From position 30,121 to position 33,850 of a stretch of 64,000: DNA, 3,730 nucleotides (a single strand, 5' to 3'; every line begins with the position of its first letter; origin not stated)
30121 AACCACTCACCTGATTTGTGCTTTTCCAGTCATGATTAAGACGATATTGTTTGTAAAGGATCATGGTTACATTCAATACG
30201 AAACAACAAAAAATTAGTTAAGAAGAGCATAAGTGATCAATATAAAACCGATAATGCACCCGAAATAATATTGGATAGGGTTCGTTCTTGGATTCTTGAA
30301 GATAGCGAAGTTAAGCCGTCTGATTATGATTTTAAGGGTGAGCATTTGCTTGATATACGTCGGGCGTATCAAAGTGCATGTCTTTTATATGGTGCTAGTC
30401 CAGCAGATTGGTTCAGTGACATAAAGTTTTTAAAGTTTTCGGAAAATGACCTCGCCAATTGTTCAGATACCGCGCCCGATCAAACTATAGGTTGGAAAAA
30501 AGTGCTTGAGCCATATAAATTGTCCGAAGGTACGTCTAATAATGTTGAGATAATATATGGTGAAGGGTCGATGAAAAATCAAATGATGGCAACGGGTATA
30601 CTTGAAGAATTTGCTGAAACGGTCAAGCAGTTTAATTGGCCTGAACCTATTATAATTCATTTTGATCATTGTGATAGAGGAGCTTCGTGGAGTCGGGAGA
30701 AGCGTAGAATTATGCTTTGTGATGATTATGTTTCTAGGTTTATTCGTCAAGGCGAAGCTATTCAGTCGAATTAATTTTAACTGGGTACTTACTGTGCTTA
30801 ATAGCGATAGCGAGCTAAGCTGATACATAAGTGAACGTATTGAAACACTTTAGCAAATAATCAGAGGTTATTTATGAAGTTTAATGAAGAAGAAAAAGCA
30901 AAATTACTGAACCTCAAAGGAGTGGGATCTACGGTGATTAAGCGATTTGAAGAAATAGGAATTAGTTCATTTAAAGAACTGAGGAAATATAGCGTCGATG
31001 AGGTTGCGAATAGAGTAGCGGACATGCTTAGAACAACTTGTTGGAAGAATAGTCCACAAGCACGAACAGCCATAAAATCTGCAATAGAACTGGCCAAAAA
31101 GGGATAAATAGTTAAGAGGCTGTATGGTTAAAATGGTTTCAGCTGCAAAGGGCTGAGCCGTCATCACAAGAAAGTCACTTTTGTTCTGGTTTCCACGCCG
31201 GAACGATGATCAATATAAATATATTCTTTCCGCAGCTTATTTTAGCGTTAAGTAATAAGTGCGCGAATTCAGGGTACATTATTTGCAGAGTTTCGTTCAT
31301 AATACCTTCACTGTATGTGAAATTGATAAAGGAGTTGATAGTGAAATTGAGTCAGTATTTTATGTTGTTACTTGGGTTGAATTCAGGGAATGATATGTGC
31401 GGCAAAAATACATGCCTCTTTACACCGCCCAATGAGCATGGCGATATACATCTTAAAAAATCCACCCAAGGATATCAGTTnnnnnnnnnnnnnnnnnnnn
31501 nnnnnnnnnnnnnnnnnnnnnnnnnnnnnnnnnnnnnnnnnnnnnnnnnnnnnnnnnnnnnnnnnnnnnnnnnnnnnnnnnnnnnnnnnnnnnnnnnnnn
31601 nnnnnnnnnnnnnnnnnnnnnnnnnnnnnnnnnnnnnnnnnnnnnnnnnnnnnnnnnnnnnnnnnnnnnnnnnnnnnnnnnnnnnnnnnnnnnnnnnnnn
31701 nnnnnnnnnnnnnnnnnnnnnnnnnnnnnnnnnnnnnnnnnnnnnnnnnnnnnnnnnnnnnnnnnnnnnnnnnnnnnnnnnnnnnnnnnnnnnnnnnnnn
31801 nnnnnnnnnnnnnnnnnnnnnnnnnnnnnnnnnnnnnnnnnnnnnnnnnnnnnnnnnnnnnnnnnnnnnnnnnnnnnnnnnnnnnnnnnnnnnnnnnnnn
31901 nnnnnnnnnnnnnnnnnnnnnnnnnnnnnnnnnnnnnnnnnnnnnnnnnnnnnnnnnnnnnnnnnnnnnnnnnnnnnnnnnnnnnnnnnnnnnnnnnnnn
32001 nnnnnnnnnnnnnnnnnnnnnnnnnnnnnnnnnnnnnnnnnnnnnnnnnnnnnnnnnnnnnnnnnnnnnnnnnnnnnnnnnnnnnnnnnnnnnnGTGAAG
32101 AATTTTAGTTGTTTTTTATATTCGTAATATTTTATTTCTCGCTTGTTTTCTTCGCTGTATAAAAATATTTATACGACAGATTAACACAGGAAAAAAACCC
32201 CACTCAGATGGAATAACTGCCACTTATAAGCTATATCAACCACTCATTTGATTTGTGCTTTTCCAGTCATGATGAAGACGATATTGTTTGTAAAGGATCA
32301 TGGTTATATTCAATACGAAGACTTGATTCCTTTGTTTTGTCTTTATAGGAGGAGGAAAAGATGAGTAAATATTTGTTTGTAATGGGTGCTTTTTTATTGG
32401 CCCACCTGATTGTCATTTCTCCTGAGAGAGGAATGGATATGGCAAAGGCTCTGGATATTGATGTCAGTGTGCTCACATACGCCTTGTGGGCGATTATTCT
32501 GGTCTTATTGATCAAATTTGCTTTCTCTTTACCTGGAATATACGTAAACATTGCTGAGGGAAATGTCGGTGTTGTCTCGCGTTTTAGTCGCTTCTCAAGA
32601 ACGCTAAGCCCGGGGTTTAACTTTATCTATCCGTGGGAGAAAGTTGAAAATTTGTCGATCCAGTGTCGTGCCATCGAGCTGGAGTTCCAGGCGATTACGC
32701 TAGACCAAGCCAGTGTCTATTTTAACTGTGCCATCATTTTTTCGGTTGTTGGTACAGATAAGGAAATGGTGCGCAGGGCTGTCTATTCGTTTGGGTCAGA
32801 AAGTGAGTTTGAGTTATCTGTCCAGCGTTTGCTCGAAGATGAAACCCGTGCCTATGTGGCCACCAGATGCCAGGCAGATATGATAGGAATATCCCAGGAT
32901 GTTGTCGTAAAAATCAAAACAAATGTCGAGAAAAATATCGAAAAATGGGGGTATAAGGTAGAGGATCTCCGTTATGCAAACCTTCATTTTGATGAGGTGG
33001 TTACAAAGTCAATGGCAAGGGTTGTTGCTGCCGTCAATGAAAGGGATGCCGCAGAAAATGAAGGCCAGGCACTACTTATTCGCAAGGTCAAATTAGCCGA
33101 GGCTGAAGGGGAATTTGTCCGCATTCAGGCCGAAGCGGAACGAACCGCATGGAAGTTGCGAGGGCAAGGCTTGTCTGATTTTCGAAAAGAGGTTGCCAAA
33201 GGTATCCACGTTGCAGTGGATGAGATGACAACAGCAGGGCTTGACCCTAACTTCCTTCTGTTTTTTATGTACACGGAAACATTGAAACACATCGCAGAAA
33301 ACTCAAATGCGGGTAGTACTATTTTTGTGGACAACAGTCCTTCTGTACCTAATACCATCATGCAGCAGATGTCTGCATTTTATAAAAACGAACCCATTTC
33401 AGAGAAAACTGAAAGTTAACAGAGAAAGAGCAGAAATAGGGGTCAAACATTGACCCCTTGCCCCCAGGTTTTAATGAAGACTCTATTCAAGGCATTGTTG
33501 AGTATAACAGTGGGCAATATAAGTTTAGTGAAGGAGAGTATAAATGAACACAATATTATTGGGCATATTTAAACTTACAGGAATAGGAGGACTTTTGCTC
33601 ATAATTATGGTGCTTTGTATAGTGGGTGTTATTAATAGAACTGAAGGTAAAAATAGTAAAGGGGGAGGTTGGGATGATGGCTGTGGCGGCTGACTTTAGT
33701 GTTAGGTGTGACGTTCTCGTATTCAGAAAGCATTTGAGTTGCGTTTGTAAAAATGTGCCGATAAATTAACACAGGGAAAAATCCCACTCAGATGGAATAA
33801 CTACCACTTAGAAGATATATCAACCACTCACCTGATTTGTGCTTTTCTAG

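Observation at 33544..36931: Two unannotated paralogous ~50-aa single-TM peptide genes, one after the SPFH gene and one after the flotillin gene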

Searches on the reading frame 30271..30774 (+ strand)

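Call 24: search_protein_families(library=pfam, proteins=[window:30271-30774:+], max_evalue=0.001)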
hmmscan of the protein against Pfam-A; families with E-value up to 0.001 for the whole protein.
window:30271-30774:+ (167 aa): 1 family
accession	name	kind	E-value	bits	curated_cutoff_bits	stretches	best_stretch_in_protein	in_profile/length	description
PF14247.12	DUF4344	-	1.8e-13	51.3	29.6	2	6-79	146-220/220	Putative metallopeptidase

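Call 44: search_protein_families(library=padloc, proteins=[window:30271-30774:+], max_evalue=0.01)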
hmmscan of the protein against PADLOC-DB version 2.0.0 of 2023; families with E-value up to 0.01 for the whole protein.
window:30271-30774:+ (167 aa): 0 families

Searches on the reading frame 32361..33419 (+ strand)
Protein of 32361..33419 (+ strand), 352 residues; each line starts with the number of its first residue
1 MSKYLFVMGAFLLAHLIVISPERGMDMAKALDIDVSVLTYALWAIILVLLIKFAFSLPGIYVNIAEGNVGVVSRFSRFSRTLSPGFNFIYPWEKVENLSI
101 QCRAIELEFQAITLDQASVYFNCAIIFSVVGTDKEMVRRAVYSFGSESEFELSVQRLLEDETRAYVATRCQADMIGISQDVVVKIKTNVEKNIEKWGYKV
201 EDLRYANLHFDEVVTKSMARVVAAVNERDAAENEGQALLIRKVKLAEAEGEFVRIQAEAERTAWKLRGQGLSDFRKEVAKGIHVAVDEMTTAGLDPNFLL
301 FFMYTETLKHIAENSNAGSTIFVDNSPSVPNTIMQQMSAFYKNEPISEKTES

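Call 6: search_protein_families(library=pfam, proteins=[window:32361-33419:+], max_evalue=0.01)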
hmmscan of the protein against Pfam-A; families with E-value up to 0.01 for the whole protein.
window:32361-33419:+ (352 aa): 1 family
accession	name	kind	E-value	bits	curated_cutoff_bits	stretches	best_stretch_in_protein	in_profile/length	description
PF01145.31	Band_7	-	8.4e-24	85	23.6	1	64-237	3-174/176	SPFH domain / Band 7 family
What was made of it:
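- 32361..33419 (+): SPFH/Band_7 gene (SPFH1, 352 aa as the longest ORF; the true start may be further downstream). Pfam PF01145, E 8e-24 (call 6).
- Checked: Each copy follows an SPFH-family gene (call 6): the Band_7 gene 32361-33419 and the flotillin gene 34912-36669.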

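Call 7: search_protein_families(library=ncbifam, proteins=[window:32361-33419:+], max_evalue=0.01)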
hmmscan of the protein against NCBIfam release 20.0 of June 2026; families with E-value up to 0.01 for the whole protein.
window:32361-33419:+ (352 aa): 2 families
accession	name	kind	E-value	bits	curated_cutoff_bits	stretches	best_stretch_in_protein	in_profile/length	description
TIGR01933.1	hflK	equivalog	2e-06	27.5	159.4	1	64-260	4-195/261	FtsH protease activity modulator HflK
TIGR01932.1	hflC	equivalog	0.0022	16.9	134.4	0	152-270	151-266/318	protease modulator HflC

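Call 29: find_homologous_proteins(query=window:32361-33416:+, max_evalue=1e-20)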
Query window:32361-33416:+ (352 aa): 7997 proteins with E <= 1e-20 among 8000 candidates; the best 120 are listed.
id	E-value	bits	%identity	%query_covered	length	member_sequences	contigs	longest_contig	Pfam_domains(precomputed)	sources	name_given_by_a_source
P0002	5.3e-226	767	100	100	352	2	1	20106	PF01145.32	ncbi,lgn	-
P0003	7.0e-201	684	89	100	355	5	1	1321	PF01145.32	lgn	-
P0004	4.7e-160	550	74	97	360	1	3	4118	PF01145.32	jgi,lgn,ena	-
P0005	1.5e-153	529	82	82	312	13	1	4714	PF01145.32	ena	-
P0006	4.3e-153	527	78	86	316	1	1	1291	PF01145.32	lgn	-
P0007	3.0e-151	521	81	82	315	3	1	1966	PF01145.32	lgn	-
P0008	6.2e-150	517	80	82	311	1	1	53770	PF01145.32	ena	-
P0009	3.2e-149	515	72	93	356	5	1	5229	PF01145.32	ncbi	-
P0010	7.7e-148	510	75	90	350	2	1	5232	PF01145.32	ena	-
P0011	3.8e-142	491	73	88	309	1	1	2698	PF01145.32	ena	-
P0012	1.0e-141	490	72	87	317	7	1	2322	PF01145.32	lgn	-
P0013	2.4e-139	482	75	82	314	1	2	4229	PF01145.32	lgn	-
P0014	2.2e-134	466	70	83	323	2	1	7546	PF01145.32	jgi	jgi:regulator of protease activity HflC (stomatin/prohibitin superfamily)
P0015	3.7e-133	462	66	89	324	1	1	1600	PF01145.32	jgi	jgi:regulator of protease activity HflC (stomatin/prohibitin superfamily)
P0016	1.6e-132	460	80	74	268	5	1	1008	PF01145.32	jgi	jgi:regulator of protease activity HflC (stomatin/prohibitin superfamily)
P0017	2.2e-128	446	65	87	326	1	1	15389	PF01145.32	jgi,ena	-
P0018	7.2e-126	438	64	89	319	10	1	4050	PF01145.32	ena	-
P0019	1.1e-125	437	67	80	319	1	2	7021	PF01145.32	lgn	-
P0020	1.7e-125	437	65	84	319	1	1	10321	PF01145.32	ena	-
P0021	3.0e-125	436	63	87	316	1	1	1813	PF01145.32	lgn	-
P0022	7.9e-125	434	65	85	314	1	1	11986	PF01145.32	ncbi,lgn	ncbi:MAG: SPFH domain-containing protein [Candidatus Methylumidiphilus sp.]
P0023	3.6e-124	432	62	87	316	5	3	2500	PF01145.32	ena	-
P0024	6.0e-124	432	67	81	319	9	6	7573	PF01145.32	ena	-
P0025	7.4e-124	431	66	80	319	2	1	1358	PF01145.32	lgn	-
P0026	7.5e-124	431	64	87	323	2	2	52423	PF01145.32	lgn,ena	-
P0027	2.0e-123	430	63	87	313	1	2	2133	PF01145.32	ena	-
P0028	4.4e-123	429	63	85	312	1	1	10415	PF01145.32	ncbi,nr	ncbi:MAG: SPFH domain-containing protein [Gammaproteobacteria bacterium]|nr:SPFH domain-containing p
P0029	1.0e-122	427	61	89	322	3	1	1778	PF01145.32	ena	-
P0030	1.4e-121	424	60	90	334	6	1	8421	PF01145.32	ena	-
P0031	8.0e-121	421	64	82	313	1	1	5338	PF01145.32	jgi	-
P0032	2.1e-119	417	64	80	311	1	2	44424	PF01145.32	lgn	-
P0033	3.1e-118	413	63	82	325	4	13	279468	PF01145.32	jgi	jgi:regulator of protease activity HflC (stomatin/prohibitin superfamily)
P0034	1.1e-117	411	65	80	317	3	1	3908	PF01145.32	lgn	-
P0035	1.2e-117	411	57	90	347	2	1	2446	PF01145.32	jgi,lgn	jgi:regulator of protease activity HflC (stomatin/prohibitin superfamily)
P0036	1.2e-117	411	64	79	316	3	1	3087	PF01145.32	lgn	-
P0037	3.0e-117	410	59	89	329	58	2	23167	PF01145.32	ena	-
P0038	7.5e-117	408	65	81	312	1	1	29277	PF01145.32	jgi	jgi:regulator of protease activity HflC (stomatin/prohibitin superfamily)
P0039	1.6e-116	407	60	86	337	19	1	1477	PF01145.32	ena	-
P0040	1.6e-116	407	60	86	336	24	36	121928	PF01145.32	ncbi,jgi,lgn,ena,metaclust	jgi:regulator of protease activity HflC (stomatin/prohibitin superfamily)|metaclust:\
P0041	3.5e-116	406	59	88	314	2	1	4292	PF01145.32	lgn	-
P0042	5.2e-116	405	60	87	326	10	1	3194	PF01145.32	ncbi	-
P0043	6.2e-116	405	59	87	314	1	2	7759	PF01145.32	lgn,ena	-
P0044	1.3e-115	404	61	87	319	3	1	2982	PF01145.32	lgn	-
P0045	2.6e-115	403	59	89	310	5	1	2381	PF01145.32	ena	-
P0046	1.6e-114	401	59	85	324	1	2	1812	PF01145.32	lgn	-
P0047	1.9e-114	400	60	82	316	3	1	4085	PF01145.32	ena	-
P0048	3.0e-114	400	60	82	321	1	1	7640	PF01145.32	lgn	-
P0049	4.4e-114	399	58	86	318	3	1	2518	PF01145.32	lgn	-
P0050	4.6e-114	399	60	88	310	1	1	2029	PF01145.32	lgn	-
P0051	5.8e-114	399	60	85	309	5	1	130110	PF01145.32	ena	-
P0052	6.1e-114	399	59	85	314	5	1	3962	PF01145.32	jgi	jgi:regulator of protease activity HflC (stomatin/prohibitin superfamily)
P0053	8.5e-114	398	58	88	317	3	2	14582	PF01145.32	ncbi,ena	-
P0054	2.7e-113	397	58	86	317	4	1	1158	PF01145.32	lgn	-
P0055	4.7e-113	396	60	85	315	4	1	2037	PF01145.32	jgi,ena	-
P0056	9.7e-113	395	60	85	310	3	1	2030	PF01145.32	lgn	-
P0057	1.4e-112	394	58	85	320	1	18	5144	PF01145.32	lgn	-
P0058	1.5e-112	394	59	80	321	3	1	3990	PF01145.32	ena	-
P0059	4.2e-112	393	66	75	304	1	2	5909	PF01145.32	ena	-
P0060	1.5e-111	391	56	86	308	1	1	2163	PF01145.32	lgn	-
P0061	2.9e-111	390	61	79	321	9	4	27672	PF01145.32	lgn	-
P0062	4.9e-111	389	60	81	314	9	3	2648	PF01145.32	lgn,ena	-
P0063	8.6e-111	388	57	85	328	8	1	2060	PF01145.32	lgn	-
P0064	4.4e-110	386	58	85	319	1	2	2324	PF01145.32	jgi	jgi:regulator of protease activity HflC (stomatin/prohibitin superfamily)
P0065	1.4e-109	384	57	85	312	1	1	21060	PF01145.32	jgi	jgi:regulator of protease activity HflC (stomatin/prohibitin superfamily)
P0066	4.4e-109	383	56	87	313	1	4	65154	PF01145.32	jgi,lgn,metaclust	metaclust:\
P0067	7.3e-109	382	57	85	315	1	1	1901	PF01145.32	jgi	jgi:regulator of protease activity HflC (stomatin/prohibitin superfamily)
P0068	8.2e-109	382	57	86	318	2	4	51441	PF01145.32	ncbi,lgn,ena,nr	ncbi:MAG: SPFH domain-containing protein [Burkholderiales bacterium]|nr:SPFH domain-containing prote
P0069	1.3e-108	381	59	80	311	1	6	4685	PF01145.32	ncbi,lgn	-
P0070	1.6e-108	381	56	85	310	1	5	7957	PF01145.32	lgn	-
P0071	2.5e-108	380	63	74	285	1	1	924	PF01145.32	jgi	jgi:regulator of protease activity HflC (stomatin/prohibitin superfamily)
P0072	2.7e-108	380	63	76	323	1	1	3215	PF01145.32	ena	-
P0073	4.5e-108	379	59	80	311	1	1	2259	PF01145.32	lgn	-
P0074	6.4e-108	379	58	81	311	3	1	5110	PF01145.32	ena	-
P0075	1.6e-107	378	54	89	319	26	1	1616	PF01145.32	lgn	-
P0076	4.8e-107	376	63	76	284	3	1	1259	PF01145.32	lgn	-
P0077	5.5e-107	376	55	86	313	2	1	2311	PF01145.32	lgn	-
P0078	1.9e-106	374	55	86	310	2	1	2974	PF01145.32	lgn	-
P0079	2.2e-106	374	56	86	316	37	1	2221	PF01145.32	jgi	jgi:regulator of protease activity HflC (stomatin/prohibitin superfamily)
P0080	1.1e-104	368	65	72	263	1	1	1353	PF01145.32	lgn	-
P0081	8.8e-87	309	49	84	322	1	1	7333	PF01145.32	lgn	-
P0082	7.1e-83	297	64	59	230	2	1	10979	PF01145.32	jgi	jgi:regulator of protease activity HflC (stomatin/prohibitin superfamily)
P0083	2.8e-75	272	44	86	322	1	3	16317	PF01145.32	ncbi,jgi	jgi:regulator of protease activity HflC (stomatin/prohibitin superfamily)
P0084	7.2e-75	270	46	80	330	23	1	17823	PF01145.32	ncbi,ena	-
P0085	1.6e-74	269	65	57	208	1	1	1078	PF01145.32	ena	-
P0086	3.4e-74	268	42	87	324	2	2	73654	PF01145.32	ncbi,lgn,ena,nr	ncbi:MAG: SPFH domain-containing protein [Myxococcales bacterium]|nr:SPFH domain-containing protein 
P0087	4.2e-74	268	46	83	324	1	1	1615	PF01145.32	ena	-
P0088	3.3e-73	265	46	79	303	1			PF01145.32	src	-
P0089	3.4e-73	265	45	81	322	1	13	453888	PF01145.32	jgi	jgi:regulator of protease activity HflC (stomatin/prohibitin superfamily)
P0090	4.1e-73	265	44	86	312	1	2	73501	PF01145.32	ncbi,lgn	-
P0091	4.9e-73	264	45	79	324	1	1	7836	PF01145.32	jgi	-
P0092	4.9e-73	264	42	89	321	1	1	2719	PF01145.32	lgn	-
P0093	7.3e-73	264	45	83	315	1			PF01145.32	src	-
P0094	8.1e-73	264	46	79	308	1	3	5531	PF01145.32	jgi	jgi:regulator of protease activity HflC (stomatin/prohibitin superfamily)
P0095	1.1e-72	263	44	85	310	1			PF01145.32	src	-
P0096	1.6e-72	263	43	84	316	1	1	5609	PF01145.32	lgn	-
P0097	1.6e-72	263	45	86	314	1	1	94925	PF01145.32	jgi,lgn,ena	-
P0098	1.6e-72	263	45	86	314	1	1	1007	PF01145.32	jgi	-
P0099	1.9e-72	262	44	84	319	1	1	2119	PF01145.32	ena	-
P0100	1.9e-72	262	45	81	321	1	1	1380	PF01145.32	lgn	-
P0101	2.1e-72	262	45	82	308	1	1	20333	PF01145.32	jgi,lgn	jgi:regulator of protease activity HflC (stomatin/prohibitin superfamily)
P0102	2.1e-72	262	44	84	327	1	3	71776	PF01145.32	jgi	jgi:regulator of protease activity HflC (stomatin/prohibitin superfamily)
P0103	2.3e-72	262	46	80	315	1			PF01145.32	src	-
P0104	2.5e-72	262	44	82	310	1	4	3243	PF01145.32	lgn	-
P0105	2.5e-72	262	46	79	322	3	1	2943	PF01145.32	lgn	-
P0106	2.6e-72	262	45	83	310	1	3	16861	PF01145.32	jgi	jgi:regulator of protease activity HflC (stomatin/prohibitin superfamily)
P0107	2.8e-72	262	43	85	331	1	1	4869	PF01145.32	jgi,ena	-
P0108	2.8e-72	262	44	87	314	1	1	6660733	PF01145.32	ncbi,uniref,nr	ncbi:regulator of protease activity HflC (stomatin/prohibitin superfamily) [Mucilaginibacter gracili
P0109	2.8e-72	262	43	88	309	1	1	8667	PF01145.32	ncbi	-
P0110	3.1e-72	262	46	80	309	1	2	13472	PF01145.32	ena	-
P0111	3.6e-72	261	46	79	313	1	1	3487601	PF01145.32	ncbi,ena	-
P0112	3.7e-72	261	44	80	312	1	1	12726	PF01145.32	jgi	jgi:prepilin-type processing-associated H-X9-DG protein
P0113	3.9e-72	261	45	80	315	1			PF01145.32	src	-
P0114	4.5e-72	261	44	86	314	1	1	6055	PF01145.32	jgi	jgi:regulator of protease activity HflC (stomatin/prohibitin superfamily)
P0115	4.7e-72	261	44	80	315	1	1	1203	PF01145.32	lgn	-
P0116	4.7e-72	261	45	85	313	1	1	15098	PF01145.32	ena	-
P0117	4.8e-72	261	44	86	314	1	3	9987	PF01145.32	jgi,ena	-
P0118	4.8e-72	261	45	86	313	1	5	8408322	PF01145.32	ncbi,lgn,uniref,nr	ncbi:SPFH domain-containing protein [Mucilaginibacter paludis]|uniref:Band 7 protein n=1 Tax=Mucilag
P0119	5.3e-72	261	43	88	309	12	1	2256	PF01145.32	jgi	jgi:regulator of protease activity HflC (stomatin/prohibitin superfamily)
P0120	5.4e-72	261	44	85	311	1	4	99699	PF01145.32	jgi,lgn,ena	-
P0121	5.5e-72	261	45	82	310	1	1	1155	PF01145.32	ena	-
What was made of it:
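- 32361..33419 (+): Homologues are 310-360 aa (call 29).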

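Call 30: find_encoding_contigs(protein=P0003, flank=5000, max_places=3)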
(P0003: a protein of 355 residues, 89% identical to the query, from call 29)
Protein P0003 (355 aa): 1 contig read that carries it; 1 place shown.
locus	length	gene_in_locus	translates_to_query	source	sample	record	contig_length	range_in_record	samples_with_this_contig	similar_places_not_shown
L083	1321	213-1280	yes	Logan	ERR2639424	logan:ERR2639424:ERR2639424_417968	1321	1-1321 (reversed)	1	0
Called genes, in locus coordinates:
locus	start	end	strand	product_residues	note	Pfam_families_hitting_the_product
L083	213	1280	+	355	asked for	PF01145:Band_7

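Call 31: find_encoding_contigs(protein=P0005, flank=5000, max_places=3)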
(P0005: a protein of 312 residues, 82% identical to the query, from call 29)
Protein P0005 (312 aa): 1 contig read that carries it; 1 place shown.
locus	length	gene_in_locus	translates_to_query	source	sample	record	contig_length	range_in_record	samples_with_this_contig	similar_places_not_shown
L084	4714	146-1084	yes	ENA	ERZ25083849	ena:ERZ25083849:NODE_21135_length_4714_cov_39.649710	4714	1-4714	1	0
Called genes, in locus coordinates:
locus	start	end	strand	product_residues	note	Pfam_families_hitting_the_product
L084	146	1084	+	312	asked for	PF01145:Band_7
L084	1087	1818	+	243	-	PF02146:SIR2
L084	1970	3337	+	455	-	PF00939:Na_sulph_symp, PF03600:CitMHS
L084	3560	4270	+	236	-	-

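Call 32: find_encoding_contigs(protein=P0008, flank=8000, max_places=3)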
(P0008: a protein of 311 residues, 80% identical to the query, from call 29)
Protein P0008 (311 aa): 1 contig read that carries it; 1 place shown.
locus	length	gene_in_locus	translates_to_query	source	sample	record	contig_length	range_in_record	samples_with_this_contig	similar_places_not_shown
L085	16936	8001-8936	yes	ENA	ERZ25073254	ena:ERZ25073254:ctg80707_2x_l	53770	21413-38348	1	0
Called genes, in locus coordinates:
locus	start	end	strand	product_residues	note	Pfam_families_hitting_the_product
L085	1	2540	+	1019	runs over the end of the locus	PF12419:DUF3670, PF04851:ResIII (weak), PF00176:SNF2-rel_dom, PF00270:DEAD (faint), PF00271:Helicase_C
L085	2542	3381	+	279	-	-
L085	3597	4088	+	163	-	PF05685:Uma2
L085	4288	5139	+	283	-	PF15916:DUF4743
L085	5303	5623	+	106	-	PF00893:Multi_Drug_Res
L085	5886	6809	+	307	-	-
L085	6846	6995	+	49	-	-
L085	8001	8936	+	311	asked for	PF01145:Band_7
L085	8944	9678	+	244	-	PF02146:SIR2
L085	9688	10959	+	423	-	PF01566:Nramp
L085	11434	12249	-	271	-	PF10604:Polyketide_cyc2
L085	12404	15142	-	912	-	PF22113:Mtrc-MtrF_II-IV_dom (faint), PF13442:Cytochrome_CBB3 (faint)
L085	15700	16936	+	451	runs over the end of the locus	PF11949:DUF3466 (weak)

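Call 33: find_encoding_contigs(protein=P0004, flank=5000, max_places=3)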
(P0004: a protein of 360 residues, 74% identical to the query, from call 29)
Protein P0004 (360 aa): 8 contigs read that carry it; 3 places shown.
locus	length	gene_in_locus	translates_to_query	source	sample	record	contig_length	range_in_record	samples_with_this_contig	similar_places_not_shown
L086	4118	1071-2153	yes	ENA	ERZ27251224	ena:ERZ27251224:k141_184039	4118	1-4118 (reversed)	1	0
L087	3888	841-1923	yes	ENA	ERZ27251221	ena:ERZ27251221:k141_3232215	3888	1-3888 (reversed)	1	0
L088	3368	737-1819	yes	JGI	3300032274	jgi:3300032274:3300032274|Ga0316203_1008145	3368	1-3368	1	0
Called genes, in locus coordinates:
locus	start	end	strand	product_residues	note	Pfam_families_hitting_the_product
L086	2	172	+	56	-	?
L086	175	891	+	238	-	PF00072:Response_reg, PF04397:LytTR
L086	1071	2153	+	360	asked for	PF01145:Band_7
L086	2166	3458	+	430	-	-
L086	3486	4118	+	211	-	?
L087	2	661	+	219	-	?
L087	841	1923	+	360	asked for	PF01145:Band_7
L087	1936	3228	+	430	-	-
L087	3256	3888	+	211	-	?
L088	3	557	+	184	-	?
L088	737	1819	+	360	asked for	PF01145:Band_7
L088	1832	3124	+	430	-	-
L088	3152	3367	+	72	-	?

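Call 44: search_protein_families(library=padloc, proteins=[window:32361-33419:+], max_evalue=0.01)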
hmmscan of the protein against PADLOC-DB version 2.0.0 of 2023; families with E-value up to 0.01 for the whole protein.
window:32361-33419:+ (352 aa): 0 families

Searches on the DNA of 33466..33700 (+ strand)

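Call 69: search_dna_similar(query=window:33466-33700:+, collection=phages, mode=distant, max_evalue=0.01, max_rows=10)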
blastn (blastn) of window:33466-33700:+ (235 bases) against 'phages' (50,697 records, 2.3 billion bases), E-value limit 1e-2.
No match.
